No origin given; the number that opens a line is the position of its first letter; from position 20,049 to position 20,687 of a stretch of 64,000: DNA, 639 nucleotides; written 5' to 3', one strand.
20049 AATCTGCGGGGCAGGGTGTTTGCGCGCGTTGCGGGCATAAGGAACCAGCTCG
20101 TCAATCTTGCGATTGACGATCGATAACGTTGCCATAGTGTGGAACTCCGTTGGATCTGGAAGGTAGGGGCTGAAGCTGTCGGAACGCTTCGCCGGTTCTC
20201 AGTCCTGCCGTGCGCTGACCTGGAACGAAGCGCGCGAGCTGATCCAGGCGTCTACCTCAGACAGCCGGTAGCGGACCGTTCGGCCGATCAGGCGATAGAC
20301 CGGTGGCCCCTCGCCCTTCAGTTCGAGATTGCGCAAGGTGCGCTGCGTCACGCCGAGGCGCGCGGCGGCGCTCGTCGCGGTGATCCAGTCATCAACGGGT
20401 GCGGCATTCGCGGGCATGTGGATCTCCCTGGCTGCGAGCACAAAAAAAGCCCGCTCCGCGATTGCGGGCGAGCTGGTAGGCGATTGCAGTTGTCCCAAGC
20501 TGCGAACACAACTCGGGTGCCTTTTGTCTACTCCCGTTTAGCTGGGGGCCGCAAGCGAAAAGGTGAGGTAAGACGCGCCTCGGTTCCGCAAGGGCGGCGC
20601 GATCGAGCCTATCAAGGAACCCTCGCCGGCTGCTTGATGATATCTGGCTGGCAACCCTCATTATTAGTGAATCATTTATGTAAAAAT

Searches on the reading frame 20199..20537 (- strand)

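Call 59: search_protein_families(library=pfam, proteins=[window:20199-20537:-], max_evalue=0.001)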
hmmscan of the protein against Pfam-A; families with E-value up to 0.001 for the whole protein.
window:20199-20537:- (112 aa): 2 families
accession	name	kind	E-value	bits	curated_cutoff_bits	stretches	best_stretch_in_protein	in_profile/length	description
PF12728.13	HTH_17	-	3.6e-09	37.2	27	1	51-102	1-50/51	Helix-turn-helix domain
PF00376.29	MerR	-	4.4e-05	23.7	28.2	1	57-90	5-38/38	MerR family regulatory protein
